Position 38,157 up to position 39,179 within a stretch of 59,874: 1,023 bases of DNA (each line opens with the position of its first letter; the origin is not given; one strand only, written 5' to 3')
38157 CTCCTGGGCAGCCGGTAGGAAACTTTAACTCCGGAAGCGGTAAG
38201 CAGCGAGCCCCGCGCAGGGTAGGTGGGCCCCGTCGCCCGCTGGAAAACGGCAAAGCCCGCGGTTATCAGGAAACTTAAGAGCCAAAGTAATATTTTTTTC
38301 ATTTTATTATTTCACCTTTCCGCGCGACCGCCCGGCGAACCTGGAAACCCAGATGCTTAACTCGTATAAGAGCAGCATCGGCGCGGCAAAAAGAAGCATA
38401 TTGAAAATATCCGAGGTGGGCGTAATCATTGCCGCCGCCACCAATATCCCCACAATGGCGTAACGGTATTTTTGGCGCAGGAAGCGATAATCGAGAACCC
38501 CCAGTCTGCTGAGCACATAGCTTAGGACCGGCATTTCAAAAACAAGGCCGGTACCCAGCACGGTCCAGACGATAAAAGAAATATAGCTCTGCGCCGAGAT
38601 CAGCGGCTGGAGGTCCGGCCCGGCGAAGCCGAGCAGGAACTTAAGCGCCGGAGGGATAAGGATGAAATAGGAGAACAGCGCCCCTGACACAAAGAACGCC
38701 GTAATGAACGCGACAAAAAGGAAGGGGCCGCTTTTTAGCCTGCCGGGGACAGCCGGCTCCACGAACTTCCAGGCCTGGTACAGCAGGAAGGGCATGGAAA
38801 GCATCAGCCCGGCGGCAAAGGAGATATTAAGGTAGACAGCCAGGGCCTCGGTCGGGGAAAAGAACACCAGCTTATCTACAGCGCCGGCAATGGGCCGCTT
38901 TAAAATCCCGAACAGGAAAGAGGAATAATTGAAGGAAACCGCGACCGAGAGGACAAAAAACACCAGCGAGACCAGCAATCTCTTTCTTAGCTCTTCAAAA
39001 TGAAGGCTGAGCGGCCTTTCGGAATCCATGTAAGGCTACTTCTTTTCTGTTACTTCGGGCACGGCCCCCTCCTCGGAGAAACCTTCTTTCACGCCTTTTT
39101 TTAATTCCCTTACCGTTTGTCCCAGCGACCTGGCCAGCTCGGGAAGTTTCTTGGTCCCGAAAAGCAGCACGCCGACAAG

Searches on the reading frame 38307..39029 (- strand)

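Call 5: search_protein_families(library=pfam, proteins=[window:38307-39029:-])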
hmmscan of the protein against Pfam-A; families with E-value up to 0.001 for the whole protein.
window:38307-39029:- (240 aa): 1 family
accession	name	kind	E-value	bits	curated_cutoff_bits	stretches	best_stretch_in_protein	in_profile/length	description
PF00902.23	TatC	-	1.8e-57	194.9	25.1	1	10-217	2-208/208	Sec-independent protein translocase protein (TatC)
